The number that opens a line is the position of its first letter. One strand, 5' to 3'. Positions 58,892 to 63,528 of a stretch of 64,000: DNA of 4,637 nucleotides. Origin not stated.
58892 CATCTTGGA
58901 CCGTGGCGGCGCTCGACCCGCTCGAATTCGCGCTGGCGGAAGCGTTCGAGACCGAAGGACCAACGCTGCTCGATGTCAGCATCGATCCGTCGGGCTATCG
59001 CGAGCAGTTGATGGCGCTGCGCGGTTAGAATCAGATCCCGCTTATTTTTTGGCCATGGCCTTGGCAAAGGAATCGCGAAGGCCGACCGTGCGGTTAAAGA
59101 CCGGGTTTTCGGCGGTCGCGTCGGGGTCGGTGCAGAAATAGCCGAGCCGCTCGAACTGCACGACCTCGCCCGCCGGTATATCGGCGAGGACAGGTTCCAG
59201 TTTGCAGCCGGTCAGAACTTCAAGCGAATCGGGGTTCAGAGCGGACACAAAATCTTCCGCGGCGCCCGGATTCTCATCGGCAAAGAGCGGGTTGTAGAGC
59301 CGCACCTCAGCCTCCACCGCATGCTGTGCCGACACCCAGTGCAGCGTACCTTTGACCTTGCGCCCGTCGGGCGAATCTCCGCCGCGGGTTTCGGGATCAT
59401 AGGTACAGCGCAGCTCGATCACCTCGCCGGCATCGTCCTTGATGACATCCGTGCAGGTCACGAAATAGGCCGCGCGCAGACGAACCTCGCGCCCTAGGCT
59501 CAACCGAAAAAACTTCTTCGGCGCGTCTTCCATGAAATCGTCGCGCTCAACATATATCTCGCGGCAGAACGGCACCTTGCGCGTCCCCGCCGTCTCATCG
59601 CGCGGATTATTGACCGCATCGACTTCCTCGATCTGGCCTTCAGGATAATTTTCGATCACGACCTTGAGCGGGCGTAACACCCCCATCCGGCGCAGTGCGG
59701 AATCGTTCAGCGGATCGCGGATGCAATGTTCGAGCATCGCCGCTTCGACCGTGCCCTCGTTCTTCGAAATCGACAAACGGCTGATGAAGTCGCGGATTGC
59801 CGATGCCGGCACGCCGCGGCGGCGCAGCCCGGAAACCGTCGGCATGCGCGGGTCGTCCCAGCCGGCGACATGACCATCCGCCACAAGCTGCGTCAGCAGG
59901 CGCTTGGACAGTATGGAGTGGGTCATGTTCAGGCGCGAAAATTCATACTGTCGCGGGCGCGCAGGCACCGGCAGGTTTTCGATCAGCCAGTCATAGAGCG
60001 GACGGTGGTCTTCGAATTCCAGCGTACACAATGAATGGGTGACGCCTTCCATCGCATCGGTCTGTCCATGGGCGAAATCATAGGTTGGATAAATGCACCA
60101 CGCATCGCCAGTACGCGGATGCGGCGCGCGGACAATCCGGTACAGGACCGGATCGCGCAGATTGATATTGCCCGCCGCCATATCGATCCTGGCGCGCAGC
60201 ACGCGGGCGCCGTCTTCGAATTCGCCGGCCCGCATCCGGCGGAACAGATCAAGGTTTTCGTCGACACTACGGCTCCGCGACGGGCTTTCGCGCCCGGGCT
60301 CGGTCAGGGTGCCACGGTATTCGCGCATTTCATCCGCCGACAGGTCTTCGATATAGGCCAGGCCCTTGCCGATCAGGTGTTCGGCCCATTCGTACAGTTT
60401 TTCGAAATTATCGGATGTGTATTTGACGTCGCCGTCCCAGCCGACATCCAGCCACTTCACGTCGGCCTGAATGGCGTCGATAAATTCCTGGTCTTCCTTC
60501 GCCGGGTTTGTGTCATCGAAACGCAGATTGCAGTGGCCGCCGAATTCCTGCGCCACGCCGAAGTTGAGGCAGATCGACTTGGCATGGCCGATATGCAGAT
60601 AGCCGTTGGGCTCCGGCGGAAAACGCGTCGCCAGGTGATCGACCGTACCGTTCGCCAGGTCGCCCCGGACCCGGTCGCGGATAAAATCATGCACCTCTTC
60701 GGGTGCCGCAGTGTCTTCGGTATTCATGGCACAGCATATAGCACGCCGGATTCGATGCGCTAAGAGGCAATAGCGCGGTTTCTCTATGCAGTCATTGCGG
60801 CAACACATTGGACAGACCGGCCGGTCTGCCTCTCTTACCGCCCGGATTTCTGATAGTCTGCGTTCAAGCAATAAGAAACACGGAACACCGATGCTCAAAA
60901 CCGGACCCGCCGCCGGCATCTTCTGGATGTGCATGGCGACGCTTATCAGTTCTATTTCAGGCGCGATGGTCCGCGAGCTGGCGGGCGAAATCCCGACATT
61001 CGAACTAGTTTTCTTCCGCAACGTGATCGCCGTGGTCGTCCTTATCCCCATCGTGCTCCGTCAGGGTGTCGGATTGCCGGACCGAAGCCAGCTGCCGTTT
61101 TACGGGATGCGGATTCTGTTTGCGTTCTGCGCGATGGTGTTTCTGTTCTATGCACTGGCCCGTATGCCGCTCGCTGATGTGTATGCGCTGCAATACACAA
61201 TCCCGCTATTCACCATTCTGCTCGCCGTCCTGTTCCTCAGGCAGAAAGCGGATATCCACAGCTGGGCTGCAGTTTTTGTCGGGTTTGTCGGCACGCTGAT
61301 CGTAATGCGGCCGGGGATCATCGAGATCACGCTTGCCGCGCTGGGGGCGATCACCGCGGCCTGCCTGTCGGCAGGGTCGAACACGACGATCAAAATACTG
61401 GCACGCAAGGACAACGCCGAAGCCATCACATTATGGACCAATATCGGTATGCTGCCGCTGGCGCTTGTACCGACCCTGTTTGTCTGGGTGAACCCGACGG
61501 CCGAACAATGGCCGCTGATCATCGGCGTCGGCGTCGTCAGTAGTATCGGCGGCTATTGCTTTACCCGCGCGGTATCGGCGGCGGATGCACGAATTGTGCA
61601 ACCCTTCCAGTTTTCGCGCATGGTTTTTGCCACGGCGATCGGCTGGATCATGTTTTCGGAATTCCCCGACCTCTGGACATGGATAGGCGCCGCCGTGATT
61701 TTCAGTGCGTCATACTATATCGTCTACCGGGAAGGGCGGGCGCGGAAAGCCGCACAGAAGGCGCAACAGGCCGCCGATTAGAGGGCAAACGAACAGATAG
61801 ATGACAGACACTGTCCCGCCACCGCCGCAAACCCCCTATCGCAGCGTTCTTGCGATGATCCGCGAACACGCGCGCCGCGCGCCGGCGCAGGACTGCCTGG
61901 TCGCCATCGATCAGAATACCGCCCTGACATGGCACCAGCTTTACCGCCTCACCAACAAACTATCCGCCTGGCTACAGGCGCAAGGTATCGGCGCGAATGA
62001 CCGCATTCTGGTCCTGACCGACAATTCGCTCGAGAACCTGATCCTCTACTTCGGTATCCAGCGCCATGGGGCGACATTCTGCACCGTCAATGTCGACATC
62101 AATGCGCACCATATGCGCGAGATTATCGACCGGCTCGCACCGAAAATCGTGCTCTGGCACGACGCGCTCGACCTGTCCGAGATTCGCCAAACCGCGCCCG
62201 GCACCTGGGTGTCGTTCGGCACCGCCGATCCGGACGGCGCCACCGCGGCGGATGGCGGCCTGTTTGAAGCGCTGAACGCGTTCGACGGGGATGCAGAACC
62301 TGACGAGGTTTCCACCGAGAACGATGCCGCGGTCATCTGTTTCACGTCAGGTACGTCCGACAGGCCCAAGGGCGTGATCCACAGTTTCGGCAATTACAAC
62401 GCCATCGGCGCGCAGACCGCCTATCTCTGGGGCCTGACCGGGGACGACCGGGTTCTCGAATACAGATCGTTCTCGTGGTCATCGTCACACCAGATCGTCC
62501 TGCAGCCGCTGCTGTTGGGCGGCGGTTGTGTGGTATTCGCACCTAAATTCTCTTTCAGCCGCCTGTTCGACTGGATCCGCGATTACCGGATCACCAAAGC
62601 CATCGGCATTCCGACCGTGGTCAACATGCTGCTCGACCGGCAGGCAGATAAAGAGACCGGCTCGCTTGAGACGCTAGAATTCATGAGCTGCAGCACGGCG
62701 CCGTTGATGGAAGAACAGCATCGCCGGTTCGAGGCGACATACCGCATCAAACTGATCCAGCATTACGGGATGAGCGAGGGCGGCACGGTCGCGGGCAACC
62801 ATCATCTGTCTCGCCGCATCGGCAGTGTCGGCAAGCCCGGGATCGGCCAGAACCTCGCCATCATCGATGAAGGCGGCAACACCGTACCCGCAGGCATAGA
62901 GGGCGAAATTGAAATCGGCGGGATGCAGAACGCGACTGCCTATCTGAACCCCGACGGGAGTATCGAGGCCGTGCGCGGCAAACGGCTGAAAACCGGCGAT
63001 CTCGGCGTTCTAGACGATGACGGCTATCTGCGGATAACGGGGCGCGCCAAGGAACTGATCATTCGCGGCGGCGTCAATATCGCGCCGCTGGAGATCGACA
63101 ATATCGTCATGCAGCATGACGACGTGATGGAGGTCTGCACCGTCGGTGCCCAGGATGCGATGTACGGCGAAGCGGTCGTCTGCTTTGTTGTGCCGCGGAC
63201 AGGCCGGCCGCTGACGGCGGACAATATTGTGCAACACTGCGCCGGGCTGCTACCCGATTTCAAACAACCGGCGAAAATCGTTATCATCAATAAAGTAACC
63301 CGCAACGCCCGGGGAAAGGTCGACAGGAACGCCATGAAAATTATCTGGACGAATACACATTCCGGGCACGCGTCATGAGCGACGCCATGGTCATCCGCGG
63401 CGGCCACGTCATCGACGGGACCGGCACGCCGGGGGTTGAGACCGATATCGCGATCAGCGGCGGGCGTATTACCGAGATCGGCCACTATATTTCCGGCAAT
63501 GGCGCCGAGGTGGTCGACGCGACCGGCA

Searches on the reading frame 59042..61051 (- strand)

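Call 96: search_protein_families(library=pfam, proteins=[window:59042-61051:-], max_evalue=0.0001)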
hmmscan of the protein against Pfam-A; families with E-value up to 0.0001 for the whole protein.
window:59042-61051:- (669 aa): 3 families
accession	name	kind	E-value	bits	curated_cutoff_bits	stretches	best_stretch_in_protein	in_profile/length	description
PF00749.27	tRNA-synt_1c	-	8e-103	344.1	23.4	1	140-449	2-313/314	tRNA synthetases class I (E and Q), catalytic domain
PF03950.23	tRNA-synt_1c_C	-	1.5e-27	96.1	23.9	1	452-552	1-91/91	tRNA synthetases class I (E and Q), anti-codon binding domain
PF20974.2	tRNA-synt_1c_C2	-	5.1e-23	82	23.9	1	569-642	1-69/69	tRNA synthetases class I (E and Q), anti-codon binding domain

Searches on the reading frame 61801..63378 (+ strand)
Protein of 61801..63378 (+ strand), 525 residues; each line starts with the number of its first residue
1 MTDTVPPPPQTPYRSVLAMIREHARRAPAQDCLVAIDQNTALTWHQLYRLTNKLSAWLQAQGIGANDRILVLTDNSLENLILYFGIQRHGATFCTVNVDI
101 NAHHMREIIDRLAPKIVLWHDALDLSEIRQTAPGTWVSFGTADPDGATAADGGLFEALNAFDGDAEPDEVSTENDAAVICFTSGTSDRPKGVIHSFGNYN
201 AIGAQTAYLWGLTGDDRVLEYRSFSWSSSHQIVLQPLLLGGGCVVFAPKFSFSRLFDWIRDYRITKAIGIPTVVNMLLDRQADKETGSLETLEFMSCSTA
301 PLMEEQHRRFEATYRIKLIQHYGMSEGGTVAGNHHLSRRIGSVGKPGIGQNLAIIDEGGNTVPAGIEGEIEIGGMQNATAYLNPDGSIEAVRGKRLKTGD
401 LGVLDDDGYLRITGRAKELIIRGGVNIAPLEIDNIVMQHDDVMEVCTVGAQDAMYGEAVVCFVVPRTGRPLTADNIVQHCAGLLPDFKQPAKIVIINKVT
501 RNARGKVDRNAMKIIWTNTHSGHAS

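Call 96: search_protein_families(library=pfam, proteins=[window:61801-63378:+], max_evalue=0.0001)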
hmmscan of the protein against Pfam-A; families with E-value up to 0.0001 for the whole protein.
window:61801-63378:+ (525 aa): 2 families
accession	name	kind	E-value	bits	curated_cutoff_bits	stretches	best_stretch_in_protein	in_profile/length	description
PF00501.34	AMP-binding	-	3.3e-66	224.1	29.9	1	21-382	2-384/384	AMP-binding enzyme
PF13193.12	AMP-binding_C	-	1.3e-15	58.5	24.5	1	431-506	1-76/76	AMP-binding enzyme C-terminal domain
